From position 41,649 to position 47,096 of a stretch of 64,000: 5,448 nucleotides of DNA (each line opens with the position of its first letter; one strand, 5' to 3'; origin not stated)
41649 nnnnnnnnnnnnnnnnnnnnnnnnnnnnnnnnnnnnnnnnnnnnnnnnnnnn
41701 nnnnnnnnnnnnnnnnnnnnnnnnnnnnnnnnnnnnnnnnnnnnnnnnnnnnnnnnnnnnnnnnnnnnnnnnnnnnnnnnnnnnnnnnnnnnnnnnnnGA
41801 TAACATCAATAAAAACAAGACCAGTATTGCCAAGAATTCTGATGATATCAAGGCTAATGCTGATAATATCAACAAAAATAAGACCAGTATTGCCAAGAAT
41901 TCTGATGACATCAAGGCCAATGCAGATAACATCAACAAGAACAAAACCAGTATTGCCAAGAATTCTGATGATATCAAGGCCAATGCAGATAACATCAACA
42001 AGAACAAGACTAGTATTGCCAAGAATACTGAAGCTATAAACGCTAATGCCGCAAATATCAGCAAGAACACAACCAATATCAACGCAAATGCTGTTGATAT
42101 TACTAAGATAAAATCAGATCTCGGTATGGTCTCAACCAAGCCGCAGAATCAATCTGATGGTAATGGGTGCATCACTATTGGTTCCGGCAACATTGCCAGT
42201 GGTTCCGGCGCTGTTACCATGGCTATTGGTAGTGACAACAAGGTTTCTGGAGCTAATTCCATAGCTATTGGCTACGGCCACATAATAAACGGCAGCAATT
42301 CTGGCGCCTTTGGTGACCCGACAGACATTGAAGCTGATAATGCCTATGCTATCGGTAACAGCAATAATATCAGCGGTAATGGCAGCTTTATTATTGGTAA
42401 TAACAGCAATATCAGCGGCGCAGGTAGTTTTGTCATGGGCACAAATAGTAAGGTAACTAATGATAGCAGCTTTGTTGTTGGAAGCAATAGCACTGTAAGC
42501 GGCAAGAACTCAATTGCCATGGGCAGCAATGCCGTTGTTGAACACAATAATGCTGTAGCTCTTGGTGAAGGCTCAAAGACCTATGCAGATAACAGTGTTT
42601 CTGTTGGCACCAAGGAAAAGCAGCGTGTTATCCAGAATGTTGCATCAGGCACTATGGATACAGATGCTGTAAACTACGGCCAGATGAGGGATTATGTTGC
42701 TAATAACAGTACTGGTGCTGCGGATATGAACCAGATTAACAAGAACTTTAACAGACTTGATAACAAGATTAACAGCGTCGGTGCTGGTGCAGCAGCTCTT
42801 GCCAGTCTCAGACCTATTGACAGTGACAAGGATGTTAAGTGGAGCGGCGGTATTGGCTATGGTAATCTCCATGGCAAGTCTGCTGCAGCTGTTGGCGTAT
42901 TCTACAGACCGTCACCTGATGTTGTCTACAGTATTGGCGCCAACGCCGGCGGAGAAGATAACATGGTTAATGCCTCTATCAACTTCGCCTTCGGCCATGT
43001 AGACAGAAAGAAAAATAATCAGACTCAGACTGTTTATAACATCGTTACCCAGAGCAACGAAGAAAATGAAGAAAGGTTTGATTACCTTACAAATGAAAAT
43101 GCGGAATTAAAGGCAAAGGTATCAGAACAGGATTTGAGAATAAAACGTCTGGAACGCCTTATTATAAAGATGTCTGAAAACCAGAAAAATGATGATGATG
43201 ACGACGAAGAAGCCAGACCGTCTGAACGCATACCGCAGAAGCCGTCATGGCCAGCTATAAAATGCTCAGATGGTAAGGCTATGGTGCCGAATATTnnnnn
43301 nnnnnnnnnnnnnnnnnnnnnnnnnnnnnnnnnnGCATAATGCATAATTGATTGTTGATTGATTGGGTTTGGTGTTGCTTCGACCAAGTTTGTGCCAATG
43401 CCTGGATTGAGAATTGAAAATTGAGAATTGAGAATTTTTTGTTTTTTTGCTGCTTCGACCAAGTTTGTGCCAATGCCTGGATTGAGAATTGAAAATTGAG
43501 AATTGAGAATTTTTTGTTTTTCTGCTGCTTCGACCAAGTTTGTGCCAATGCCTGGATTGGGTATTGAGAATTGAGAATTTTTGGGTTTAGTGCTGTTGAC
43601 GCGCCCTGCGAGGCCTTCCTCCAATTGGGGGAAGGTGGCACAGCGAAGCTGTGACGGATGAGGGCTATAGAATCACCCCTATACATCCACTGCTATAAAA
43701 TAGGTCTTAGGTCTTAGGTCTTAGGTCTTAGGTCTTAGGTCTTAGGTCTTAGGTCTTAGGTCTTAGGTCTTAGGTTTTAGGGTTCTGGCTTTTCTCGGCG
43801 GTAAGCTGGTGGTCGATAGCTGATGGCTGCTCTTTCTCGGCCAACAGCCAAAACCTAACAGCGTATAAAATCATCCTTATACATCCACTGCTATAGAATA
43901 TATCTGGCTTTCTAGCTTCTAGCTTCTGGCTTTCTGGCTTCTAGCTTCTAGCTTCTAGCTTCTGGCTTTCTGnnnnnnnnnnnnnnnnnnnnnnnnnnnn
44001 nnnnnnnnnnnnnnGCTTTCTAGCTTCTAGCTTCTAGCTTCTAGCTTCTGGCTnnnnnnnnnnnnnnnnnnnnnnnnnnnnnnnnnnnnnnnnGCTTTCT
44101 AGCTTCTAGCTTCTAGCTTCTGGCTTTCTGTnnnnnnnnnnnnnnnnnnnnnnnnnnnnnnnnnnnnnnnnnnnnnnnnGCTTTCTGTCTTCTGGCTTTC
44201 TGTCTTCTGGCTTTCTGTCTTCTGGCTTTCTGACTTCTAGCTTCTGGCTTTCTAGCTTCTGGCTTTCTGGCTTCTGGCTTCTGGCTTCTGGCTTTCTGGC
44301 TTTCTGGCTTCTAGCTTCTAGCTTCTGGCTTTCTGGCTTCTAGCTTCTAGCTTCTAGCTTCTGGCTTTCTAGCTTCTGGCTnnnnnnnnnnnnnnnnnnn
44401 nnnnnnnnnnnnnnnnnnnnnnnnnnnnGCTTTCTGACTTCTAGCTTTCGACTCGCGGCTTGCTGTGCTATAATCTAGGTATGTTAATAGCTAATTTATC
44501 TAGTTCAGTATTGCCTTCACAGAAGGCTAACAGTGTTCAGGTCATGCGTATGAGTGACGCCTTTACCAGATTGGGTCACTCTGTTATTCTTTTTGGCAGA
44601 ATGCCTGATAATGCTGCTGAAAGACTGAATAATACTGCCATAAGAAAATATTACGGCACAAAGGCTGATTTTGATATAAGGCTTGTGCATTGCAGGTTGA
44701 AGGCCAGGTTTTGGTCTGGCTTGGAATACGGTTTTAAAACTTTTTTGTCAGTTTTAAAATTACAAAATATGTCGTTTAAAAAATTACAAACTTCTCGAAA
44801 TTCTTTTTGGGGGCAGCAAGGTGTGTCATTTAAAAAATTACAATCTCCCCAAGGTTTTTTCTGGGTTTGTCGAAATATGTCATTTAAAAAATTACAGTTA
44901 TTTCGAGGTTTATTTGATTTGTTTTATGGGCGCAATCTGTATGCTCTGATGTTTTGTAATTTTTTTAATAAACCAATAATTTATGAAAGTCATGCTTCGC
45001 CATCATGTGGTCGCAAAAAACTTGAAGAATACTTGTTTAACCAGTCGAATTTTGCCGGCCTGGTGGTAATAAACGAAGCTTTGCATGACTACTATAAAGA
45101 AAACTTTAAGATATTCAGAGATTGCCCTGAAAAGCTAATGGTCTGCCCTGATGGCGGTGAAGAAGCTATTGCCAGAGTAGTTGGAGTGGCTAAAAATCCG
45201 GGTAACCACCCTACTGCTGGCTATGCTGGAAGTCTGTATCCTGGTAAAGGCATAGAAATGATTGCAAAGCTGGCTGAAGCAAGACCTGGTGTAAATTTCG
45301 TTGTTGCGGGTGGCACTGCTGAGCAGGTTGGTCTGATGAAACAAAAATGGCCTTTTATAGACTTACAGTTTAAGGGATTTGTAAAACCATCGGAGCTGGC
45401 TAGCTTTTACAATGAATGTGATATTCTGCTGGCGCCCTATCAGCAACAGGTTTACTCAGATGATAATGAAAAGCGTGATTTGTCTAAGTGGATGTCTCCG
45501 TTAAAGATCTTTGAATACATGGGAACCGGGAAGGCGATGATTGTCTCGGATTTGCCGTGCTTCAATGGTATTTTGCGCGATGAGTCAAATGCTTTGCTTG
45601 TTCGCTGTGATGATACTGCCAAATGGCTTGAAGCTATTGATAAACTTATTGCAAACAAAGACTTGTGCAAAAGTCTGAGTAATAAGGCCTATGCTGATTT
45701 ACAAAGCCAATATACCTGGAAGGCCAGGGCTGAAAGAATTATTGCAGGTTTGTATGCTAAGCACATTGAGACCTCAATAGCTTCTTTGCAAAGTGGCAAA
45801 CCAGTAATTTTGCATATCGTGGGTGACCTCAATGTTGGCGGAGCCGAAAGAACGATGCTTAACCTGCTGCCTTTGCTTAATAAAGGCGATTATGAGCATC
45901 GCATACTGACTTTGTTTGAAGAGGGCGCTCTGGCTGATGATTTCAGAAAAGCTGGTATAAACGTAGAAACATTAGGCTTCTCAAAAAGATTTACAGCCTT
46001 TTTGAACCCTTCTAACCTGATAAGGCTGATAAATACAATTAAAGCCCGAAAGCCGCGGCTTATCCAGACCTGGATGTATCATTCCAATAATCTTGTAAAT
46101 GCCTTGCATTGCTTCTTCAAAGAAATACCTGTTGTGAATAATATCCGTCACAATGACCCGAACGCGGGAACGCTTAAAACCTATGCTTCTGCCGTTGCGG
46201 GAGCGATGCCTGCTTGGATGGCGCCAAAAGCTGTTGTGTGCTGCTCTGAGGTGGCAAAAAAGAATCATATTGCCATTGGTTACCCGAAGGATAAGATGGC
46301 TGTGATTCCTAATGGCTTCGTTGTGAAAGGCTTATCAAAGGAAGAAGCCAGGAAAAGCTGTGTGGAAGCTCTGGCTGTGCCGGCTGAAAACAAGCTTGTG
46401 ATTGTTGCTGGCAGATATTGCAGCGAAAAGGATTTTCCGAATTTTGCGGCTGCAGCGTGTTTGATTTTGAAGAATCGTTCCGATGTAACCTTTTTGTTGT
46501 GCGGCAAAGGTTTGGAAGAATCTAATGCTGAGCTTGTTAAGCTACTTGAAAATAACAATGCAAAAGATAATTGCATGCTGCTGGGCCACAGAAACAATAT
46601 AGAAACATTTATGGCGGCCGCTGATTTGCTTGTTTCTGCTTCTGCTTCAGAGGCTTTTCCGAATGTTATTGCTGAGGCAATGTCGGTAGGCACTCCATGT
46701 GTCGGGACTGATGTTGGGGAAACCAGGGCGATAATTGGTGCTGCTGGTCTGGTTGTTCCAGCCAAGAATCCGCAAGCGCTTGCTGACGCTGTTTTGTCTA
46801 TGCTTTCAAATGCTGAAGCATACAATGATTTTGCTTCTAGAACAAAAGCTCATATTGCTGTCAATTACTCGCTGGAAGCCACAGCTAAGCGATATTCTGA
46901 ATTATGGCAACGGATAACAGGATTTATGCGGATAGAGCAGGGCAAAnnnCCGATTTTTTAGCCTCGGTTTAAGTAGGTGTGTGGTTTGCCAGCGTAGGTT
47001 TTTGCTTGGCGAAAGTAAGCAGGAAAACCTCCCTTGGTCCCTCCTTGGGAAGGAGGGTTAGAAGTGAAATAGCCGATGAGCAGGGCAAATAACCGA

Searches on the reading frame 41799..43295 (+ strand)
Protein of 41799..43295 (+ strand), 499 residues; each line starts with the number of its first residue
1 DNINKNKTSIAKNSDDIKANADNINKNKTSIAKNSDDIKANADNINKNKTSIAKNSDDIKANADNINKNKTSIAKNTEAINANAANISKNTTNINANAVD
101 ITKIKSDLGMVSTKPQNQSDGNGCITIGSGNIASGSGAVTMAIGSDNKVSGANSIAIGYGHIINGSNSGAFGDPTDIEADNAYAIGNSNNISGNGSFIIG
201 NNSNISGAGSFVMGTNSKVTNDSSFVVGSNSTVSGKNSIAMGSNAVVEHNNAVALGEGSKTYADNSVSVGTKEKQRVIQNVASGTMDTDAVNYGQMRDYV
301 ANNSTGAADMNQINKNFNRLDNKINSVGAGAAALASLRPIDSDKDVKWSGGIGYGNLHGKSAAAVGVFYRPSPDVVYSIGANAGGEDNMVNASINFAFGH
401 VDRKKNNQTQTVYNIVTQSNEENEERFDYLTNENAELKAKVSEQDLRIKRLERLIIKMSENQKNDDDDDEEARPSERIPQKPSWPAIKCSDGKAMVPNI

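Call 58: search_protein_families(library=pfam, proteins=[window:41799-43295:+], max_evalue=0.001)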
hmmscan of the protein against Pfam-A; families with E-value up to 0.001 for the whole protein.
window:41799-43295:+ (499 aa): 4 families
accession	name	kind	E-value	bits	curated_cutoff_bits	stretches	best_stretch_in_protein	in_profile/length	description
PF05658.19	YadA_head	-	4.5e-13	49.6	25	3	234-256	2-24/27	YadA head domain repeat (2 copies)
PF05662.19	YadA_stalk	-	1.9e-06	28.5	28.4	1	278-316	2-40/43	Coiled stalk of trimeric autotransporter adhesin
PF03895.21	YadA_anchor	-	7.5e-06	26.4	22.7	1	345-398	6-60/60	YadA-like membrane anchor domain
PF21300.2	LbR_Ice_bind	-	0.00013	22.4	30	1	180-254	20-95/97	Grass antifreeze beta roll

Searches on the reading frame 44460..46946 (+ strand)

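Call 58: search_protein_families(library=pfam, proteins=[window:44460-46946:+], max_evalue=0.001)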
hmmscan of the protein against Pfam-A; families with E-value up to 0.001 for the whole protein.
window:44460-46946:+ (829 aa): 6 families
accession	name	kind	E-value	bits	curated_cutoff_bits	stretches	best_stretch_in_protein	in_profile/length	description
PF13692.12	Glyco_trans_1_4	-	5.5e-43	147.1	27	2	645-784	2-142/142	Glycosyl transferases group 1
PF00534.26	Glycos_transf_1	-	1.8e-42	145.2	26.4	2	638-796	9-170/172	Glycosyl transferases group 1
PF13524.12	Glyco_trans_1_2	-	5e-18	65.9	25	1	267-428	5-143/144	Glycosyl transferase-like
PF13439.12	Glyco_transf_4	-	6.6e-16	59.2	28.5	1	459-620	1-166/170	Glycosyltransferase Family 4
PF13579.12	Glyco_trans_4_4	-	6.2e-10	40.1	29.7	1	460-619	1-158/158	Glycosyl transferase 4-like domain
PF20706.3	GT4-conflict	-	1.1e-05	25.1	26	0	642-810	195-383/385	Family 4 Glycosyltransferase in conflict systems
